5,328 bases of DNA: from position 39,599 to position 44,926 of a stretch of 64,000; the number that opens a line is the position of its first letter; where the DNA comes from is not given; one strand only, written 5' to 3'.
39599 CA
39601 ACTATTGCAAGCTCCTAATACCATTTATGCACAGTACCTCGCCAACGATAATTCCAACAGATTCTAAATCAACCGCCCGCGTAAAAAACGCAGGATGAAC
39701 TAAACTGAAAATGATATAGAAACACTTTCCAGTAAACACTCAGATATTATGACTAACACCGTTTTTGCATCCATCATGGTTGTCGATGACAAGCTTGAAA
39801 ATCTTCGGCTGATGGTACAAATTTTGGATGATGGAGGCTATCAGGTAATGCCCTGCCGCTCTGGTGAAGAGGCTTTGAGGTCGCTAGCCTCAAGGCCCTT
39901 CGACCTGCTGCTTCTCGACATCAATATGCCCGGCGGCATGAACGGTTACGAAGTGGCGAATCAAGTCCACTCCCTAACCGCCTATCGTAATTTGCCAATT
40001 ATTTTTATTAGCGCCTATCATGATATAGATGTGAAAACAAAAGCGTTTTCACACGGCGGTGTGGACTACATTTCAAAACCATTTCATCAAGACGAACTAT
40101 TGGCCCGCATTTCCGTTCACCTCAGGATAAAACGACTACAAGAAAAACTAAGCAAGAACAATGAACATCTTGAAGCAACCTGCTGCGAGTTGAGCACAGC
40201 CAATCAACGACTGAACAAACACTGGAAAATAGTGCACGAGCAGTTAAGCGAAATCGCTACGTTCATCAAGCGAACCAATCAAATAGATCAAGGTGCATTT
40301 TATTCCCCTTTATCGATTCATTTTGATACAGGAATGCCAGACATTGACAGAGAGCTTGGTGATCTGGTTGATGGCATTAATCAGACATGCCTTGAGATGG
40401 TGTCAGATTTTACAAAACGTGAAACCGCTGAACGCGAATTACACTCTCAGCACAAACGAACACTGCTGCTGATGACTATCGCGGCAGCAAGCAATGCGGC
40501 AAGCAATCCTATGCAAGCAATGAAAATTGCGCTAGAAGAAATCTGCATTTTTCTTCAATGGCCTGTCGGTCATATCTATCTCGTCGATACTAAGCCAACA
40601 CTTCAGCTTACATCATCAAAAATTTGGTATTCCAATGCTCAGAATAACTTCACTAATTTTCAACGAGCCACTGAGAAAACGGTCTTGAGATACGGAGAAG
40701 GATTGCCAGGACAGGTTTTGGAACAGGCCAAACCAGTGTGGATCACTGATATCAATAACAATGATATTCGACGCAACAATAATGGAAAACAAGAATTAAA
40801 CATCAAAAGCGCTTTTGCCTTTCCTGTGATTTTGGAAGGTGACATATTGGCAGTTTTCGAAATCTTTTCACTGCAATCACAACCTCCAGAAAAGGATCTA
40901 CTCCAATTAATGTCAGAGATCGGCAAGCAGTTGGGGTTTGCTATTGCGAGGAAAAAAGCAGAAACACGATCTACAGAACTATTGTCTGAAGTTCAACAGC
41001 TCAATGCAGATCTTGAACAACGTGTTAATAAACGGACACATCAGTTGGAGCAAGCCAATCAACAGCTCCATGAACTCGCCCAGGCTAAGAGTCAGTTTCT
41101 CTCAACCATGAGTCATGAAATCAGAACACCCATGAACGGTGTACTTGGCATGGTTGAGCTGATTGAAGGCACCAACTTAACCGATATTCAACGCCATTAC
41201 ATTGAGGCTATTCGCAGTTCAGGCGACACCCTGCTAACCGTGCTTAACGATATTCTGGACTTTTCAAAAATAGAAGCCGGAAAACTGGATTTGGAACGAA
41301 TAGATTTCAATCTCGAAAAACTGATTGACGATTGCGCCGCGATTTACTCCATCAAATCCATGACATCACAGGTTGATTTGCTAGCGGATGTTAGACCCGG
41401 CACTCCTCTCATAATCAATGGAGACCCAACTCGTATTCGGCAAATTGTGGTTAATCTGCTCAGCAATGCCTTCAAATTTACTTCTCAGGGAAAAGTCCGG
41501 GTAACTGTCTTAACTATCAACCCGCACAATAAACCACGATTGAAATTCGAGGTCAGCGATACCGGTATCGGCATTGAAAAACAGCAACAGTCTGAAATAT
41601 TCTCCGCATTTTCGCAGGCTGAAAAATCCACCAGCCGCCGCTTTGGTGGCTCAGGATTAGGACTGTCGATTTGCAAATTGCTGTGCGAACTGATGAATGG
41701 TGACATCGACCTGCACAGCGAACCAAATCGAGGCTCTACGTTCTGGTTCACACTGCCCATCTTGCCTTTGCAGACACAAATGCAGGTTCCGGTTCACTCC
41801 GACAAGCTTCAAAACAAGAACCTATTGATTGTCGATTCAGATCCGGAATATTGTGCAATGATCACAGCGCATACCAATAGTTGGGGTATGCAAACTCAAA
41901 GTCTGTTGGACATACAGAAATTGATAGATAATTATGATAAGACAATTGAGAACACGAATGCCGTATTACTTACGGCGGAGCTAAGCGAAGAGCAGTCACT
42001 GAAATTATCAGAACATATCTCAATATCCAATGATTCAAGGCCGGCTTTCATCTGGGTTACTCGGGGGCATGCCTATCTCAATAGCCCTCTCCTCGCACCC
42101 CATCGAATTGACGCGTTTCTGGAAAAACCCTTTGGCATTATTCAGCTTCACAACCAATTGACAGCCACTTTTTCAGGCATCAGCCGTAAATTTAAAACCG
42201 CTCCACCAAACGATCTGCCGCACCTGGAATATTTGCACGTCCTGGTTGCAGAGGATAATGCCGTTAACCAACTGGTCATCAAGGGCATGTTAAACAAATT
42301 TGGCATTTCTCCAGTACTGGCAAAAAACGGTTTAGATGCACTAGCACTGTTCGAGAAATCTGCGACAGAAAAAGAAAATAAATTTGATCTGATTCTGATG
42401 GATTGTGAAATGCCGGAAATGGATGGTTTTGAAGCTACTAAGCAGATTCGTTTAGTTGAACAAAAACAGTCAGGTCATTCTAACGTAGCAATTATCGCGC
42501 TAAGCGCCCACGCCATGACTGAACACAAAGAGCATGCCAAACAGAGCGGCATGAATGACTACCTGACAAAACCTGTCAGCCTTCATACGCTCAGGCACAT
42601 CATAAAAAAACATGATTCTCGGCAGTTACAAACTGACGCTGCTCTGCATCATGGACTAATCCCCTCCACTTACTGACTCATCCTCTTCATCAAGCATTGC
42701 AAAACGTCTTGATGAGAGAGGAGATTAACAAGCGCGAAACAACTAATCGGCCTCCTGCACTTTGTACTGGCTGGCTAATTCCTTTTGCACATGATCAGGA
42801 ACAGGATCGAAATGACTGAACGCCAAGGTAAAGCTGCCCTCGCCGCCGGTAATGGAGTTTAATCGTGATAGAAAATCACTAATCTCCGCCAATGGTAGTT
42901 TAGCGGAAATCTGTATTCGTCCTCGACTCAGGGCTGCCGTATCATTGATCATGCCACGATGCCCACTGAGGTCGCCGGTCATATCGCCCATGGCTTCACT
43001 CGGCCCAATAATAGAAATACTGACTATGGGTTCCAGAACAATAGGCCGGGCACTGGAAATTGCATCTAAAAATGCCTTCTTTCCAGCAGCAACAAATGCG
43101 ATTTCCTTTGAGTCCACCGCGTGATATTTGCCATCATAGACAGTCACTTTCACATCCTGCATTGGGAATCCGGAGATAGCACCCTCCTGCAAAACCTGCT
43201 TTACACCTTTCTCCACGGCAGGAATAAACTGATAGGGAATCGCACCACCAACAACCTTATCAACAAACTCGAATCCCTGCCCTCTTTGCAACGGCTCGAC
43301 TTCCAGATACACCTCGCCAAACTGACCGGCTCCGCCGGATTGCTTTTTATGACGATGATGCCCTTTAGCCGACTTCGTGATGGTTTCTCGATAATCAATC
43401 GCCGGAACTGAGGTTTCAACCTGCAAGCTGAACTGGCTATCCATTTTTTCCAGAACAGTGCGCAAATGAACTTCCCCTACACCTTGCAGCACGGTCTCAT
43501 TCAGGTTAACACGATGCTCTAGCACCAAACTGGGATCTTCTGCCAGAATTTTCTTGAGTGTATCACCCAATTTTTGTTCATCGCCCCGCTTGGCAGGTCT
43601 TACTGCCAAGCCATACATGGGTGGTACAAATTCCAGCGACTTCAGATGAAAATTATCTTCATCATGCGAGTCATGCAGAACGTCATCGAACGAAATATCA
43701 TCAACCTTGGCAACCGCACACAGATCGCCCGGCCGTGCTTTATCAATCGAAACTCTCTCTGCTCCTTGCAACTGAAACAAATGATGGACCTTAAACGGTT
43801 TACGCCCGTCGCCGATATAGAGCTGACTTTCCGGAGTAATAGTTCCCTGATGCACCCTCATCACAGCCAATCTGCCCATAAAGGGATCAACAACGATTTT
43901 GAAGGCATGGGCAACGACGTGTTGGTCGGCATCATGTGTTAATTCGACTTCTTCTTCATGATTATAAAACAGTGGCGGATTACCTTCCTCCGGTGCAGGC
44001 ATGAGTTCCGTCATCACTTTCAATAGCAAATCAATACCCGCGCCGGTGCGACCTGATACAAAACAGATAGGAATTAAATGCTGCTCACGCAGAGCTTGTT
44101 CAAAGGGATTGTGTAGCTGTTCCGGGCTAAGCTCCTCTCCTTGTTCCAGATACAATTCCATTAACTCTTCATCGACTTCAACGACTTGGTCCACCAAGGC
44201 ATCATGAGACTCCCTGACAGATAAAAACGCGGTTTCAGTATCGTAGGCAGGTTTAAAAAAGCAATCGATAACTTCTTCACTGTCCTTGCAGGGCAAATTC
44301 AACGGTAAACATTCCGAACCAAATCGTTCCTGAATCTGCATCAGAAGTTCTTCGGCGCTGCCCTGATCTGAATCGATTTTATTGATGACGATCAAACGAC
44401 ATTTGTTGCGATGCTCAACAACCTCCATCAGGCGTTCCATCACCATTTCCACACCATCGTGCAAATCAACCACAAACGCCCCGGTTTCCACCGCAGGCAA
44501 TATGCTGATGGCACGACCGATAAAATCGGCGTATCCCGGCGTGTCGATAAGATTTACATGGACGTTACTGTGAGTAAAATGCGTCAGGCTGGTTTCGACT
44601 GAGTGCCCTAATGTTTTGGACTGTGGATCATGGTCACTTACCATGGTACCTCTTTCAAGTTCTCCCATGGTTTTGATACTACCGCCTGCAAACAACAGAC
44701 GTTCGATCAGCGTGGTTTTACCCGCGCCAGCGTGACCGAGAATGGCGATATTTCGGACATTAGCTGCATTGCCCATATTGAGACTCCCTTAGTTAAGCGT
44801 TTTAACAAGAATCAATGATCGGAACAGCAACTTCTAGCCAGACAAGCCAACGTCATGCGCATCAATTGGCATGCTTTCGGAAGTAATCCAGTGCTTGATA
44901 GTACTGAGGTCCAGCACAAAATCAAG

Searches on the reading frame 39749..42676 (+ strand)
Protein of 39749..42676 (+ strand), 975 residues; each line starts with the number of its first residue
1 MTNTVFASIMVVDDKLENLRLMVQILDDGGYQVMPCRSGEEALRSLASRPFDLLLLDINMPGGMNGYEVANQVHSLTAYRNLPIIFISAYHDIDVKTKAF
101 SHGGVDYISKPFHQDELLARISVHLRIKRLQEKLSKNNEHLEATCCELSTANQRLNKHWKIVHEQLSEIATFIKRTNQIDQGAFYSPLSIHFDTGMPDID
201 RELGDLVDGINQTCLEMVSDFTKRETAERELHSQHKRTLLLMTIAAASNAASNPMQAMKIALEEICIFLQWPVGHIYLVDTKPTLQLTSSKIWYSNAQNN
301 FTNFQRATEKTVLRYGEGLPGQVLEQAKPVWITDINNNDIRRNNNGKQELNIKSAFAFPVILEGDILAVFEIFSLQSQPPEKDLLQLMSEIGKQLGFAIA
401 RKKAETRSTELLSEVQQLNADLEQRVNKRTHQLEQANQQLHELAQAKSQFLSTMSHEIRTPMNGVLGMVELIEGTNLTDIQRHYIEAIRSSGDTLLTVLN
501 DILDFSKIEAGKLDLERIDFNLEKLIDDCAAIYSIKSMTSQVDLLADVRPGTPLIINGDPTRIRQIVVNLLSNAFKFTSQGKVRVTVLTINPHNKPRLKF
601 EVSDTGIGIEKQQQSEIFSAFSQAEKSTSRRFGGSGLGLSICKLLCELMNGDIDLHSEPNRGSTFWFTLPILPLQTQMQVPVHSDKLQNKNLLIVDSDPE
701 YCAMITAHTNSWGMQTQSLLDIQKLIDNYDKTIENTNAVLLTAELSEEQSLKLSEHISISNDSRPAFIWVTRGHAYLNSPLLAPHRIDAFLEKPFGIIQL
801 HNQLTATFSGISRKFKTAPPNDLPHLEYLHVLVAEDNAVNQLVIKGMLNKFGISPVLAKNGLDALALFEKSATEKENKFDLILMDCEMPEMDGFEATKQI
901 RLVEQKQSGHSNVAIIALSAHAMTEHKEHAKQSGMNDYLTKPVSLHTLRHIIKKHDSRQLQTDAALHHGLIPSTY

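Call 20: search_protein_families(library=ncbifam, proteins=[window:39749-42676:+], max_evalue=0.00001)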
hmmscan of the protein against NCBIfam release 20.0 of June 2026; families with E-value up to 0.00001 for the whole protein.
window:39749-42676:+ (975 aa): 154 families (the best 25 are shown)
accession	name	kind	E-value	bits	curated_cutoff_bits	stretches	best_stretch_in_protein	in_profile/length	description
NF008318.0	PRK11107.1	equivalog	5.9e-144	481.3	890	2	429-962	275-791/920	two-component sensor histidine kinase BarA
TIGR02956.1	TMAO_torS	equivalog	9.4e-128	427.8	676.5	3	398-757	401-767/967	TMAO reductase system sensor histidine kinase/response regulator TorS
NF011874.0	PRK15347.1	equivalog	2.6e-117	393.1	852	3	410-678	361-621/921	two component system sensor kinase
NF045901.1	HisKinLetSLeg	equivalog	7.1e-101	338.6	1650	2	420-952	267-786/906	two-component system sensor histidine kinase LetS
NF008099.0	PRK10841.1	equivalog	9.1e-99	331.5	920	2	430-959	453-943/949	two-component system sensor histidine kinase RcsC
NF041947.1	LuxQ_Vibrio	equivalog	6.3e-98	328.7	1200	2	430-724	455-757/843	quorum-sensing autoinducer 2 sensor kinase/phosphatase LuxQ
NF008302.0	PRK11091.1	equivalog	2.7e-93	313.6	838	3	435-695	271-531/779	aerobic respiration two-component sensor histidine kinase ArcB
NF038297.2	hybrid_HK_HrmK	equivalog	3.4e-86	290.2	725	3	404-757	197-556/607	hybrid histidine kinase/response regulator HrmK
NF008543.0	PRK11466.1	equivalog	2e-75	254.3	982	2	402-715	403-707/914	TMAO reductase system sensor histidine kinase/response regulator TorS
NF047465.1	hybrid_HK_LvrA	exception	1.4e-66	225.1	1200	3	414-676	166-428/819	hybrid histidine kinase/response regulator LvrA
NF041832.1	near_NosP_CTERM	subfamily_domain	5e-65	220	400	2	445-775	5-338/370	NahK/ErcS family hybrid sensor histidine kinase/response regulator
NF007420.1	PRK09959.1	equivalog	9.8e-64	215.5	1995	3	431-709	696-978/1197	acid-sensing system histidine kinase EvgS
NF041880.1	EPS_EpsF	equivalog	1.6e-58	198.5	900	3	435-670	262-492/492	response regulator EpsF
NF046044.1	PnpS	equivalog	1.3e-50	172.6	400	1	439-670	162-390/390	two-component system histidine kinase PnpS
NF047874.1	MASE3_PAS_HK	subfamily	3.6e-47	161.5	560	1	427-679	378-633/655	MASE3 domain-containing sensor histidine kinase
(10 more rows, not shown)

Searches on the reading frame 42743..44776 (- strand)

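Call 20: search_protein_families(library=ncbifam, proteins=[window:42743-44776:-], max_evalue=0.00001)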
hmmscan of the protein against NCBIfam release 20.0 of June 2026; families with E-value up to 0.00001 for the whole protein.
window:42743-44776:- (677 aa): 26 families (the best 25 are shown)
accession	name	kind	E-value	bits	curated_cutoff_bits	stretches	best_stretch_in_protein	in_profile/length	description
NF009891.0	PRK13351.1-1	equivalog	2.7e-303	1007.8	597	1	4-673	6-679/681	elongation factor G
NF009381.0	PRK12740.1-5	subfamily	4.6e-250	831.8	583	1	4-675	6-689/692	elongation factor G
NF009377.1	PRK12740.1-1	equivalog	3.8e-153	511.4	890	1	4-667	10-698/700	elongation factor G-like protein EF-G2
NF009379.0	PRK12740.1-3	equivalog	5.5e-148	494.5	513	1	5-670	6-669/674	elongation factor G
NF058620.1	EFG2_Bacteroid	exception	1.4e-145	486.5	1000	2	4-499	6-511/717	elongation factor G2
TIGR00484.1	EF-G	equivalog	2.9e-145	485.1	659.4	1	5-670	8-688/691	elongation factor G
NF012153.1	tet_protect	equivalog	2.2e-80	270.6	775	1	9-651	2-609/614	tetracycline resistance ribosomal protection protein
NF000120.3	47473_otr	exception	1.3e-55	189.1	900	1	9-649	4-606/608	tetracycline resistance ribosomal protection protein Otr(A)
TIGR00490.1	aEF-2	equivalog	2.8e-53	181.1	738.45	3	280-497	283-495/720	elongation factor EF-2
NF033148.1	tet_protect_M_W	exception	6.2e-52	176.8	1100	1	7-648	3-602/639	TetM/TetW/TetO/TetS family tetracycline resistance ribosomal protection protein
NF001964.0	PRK00741.1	equivalog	1e-43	149.6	473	1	6-456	11-463/529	peptide chain release factor 3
NF012155.1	tet_protect_M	exception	7.8e-41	140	1420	1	7-646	3-600/639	tetracycline resistance ribosomal protection protein Tet(M)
NF012154.0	tet_protect_Q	exception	1.4e-39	135.9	1425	1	6-651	2-606/638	tetracycline resistance ribosomal protection protein Tet(Q)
TIGR01394.1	TypA_BipA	equivalog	5.9e-39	133.8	757.3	2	7-148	1-140/594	translational GTPase TypA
TIGR01393.1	lepA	equivalog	6.9e-34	117.2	533.9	3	6-155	2-153/595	translation elongation factor 4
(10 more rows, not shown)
